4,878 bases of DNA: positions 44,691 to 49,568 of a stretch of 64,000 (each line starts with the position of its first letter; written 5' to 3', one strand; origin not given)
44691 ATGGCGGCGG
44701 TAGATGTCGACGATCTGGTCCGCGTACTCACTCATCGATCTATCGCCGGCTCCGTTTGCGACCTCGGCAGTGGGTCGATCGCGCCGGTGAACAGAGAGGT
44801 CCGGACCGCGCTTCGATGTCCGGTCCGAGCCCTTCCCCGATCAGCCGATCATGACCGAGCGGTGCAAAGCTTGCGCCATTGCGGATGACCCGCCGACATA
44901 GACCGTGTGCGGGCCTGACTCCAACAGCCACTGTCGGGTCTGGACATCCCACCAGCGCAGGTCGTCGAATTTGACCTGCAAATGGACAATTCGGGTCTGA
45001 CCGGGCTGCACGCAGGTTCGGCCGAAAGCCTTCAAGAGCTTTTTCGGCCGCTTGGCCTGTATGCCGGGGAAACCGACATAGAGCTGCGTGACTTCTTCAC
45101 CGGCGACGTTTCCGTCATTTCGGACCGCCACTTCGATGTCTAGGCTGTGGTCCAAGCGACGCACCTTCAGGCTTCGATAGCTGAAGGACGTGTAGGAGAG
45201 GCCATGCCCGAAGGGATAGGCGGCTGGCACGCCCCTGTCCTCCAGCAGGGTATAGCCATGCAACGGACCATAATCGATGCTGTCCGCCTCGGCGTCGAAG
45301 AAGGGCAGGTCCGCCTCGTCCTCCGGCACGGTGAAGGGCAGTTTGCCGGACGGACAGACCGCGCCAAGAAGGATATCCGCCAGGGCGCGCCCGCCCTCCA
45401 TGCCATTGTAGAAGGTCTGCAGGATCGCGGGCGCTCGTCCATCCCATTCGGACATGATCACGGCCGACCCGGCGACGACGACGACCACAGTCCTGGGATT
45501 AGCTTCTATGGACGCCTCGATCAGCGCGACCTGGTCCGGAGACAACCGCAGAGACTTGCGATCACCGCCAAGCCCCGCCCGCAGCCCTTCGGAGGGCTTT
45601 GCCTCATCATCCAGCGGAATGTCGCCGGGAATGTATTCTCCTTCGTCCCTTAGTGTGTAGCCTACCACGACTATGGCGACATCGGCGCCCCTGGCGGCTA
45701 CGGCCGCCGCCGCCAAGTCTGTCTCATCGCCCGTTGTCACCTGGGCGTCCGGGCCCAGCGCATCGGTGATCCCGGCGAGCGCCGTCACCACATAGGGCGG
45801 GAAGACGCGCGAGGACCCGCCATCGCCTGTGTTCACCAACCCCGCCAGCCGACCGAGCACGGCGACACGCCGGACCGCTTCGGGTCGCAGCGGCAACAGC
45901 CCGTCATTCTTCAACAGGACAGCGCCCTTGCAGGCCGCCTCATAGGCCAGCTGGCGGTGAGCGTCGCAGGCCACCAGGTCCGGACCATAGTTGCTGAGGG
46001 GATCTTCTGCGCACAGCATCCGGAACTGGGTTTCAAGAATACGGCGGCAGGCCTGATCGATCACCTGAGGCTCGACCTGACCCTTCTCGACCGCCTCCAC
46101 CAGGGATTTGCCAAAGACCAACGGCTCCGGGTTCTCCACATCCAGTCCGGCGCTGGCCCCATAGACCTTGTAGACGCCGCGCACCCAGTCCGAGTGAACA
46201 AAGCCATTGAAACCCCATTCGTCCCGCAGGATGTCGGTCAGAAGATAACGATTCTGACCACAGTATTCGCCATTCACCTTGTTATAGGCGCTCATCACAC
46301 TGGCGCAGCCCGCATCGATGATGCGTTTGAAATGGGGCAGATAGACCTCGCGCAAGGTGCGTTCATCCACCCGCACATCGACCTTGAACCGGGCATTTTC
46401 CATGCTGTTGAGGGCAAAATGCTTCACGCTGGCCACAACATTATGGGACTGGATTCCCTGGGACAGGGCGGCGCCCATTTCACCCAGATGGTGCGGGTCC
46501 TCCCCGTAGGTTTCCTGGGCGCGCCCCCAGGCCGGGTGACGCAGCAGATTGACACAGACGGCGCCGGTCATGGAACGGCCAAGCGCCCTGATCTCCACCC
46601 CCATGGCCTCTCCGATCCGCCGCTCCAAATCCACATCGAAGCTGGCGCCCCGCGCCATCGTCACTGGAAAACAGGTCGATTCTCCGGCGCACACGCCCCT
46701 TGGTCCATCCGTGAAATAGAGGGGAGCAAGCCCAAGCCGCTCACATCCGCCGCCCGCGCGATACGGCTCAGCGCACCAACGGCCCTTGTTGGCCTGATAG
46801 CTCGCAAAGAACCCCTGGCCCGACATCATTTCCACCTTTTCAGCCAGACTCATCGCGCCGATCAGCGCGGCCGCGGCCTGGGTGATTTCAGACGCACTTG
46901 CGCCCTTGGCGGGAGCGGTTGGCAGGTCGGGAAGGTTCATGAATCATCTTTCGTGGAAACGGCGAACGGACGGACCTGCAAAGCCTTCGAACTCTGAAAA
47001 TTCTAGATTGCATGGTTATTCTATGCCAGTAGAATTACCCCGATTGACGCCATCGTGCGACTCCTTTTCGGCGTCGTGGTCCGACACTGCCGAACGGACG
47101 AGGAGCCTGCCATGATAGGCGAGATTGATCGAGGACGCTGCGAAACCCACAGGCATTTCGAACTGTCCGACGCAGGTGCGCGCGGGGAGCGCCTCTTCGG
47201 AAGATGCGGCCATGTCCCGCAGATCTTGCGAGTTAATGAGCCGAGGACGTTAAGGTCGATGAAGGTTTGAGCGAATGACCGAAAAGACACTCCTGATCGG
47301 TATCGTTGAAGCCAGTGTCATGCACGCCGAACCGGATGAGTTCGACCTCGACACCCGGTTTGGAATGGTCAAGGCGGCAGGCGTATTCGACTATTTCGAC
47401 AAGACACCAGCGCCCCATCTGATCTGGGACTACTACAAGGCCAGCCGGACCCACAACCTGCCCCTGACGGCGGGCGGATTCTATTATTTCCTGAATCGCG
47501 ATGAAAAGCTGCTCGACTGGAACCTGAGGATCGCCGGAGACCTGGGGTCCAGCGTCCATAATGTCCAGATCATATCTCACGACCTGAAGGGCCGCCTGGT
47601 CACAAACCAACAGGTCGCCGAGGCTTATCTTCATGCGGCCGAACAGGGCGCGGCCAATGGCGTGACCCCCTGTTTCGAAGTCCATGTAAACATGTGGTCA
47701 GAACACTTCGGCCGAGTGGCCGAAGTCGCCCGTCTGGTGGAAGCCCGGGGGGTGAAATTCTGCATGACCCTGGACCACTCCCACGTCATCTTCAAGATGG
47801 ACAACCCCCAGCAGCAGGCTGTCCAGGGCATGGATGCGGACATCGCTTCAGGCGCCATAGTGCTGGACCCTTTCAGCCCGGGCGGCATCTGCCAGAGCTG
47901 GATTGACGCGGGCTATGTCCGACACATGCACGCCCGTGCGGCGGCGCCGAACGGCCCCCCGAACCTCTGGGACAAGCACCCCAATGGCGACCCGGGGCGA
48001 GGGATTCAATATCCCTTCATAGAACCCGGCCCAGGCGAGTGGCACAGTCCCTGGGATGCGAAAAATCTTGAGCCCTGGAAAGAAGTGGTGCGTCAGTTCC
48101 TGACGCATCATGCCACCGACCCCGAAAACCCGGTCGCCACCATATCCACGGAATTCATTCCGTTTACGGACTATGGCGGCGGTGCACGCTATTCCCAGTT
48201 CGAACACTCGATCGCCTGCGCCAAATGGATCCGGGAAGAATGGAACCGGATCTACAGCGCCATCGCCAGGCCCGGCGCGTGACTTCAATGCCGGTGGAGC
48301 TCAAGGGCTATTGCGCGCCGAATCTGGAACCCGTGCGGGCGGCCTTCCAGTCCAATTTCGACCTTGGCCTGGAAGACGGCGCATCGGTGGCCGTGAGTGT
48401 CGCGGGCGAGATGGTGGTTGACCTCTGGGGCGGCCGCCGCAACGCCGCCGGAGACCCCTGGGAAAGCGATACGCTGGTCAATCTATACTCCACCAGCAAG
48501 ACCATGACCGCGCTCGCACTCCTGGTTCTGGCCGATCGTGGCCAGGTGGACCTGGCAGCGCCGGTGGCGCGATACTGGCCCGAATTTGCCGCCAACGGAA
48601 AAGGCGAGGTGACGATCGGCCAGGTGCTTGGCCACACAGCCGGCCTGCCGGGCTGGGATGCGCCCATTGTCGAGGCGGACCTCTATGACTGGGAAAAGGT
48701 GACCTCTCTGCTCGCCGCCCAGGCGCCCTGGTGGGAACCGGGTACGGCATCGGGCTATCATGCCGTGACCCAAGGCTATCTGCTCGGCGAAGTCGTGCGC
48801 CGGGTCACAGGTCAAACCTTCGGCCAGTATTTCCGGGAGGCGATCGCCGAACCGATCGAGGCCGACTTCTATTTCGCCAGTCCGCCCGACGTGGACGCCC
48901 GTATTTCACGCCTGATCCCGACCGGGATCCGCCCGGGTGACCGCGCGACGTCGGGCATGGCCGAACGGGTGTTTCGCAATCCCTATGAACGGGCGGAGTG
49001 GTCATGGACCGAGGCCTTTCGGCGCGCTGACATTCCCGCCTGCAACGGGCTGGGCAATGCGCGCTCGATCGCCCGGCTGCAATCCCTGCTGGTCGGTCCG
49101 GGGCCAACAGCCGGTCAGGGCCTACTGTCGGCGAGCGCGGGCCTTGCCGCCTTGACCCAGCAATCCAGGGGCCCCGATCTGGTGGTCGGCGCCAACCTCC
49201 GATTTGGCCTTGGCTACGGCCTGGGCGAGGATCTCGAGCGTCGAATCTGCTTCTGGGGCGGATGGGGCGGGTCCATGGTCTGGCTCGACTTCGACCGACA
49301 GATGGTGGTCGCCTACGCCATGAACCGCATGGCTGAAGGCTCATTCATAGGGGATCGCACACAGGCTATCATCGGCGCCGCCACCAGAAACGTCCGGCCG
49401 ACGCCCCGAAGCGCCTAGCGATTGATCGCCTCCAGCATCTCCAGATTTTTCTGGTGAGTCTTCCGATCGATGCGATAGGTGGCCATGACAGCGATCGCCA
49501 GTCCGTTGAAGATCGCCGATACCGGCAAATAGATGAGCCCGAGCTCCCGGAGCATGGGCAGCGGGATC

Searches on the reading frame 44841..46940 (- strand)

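Call 32: search_protein_families(library=pfam, proteins=[window:44841-46940:-], max_evalue=0.001)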
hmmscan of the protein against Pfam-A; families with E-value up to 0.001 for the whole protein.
window:44841-46940:- (699 aa): 3 families
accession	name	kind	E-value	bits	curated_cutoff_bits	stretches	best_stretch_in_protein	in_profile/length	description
PF01915.27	Glyco_hydro_3_C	-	4.8e-50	170.8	31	1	341-583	2-200/200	Glycosyl hydrolase family 3 C-terminal domain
PF00933.27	Glyco_hydro_3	-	9.1e-41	140.7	27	1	82-303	74-315/316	Glycosyl hydrolase family 3 N terminal domain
PF14310.12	Fn3-like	-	1.8e-20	73.3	25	1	616-686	1-71/71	Fibronectin type III-like domain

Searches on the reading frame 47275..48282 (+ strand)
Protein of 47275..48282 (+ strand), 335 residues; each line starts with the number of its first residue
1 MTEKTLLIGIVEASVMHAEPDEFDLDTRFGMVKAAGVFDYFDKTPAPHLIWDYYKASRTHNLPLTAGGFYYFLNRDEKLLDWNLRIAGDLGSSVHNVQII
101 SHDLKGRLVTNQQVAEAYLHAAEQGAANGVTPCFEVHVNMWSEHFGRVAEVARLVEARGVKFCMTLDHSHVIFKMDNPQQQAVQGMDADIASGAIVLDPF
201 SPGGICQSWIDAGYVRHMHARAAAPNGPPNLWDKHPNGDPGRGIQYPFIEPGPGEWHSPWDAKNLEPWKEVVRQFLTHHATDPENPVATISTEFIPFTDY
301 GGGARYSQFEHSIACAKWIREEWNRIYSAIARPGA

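Call 32: search_protein_families(library=pfam, proteins=[window:47275-48282:+], max_evalue=0.001)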
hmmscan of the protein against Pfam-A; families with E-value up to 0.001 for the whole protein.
window:47275-48282:+ (335 aa): 1 family
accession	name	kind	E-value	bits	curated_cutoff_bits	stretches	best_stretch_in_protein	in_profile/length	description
PF01261.30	AP_endonuc_2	-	5e-05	23.6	31.1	1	53-189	33-169/249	Xylose isomerase-like TIM barrel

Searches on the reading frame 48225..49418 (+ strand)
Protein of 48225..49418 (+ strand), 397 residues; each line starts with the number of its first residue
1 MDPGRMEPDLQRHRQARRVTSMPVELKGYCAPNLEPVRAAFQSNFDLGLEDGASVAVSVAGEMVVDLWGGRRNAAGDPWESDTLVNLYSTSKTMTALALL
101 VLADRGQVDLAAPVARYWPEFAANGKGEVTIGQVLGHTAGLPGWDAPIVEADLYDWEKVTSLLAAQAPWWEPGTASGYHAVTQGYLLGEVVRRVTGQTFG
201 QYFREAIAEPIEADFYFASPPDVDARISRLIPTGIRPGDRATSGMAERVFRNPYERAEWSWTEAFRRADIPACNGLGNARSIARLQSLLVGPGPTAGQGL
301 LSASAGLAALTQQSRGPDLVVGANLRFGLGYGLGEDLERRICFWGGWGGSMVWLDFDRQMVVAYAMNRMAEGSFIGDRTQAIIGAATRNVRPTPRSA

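Call 32: search_protein_families(library=pfam, proteins=[window:48225-49418:+], max_evalue=0.001)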
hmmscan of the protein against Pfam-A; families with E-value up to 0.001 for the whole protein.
window:48225-49418:+ (397 aa): 1 family
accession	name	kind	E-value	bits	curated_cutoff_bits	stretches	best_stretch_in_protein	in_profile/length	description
PF00144.29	Beta-lactamase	-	1.8e-67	228.3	27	1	50-380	10-323/329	Beta-lactamase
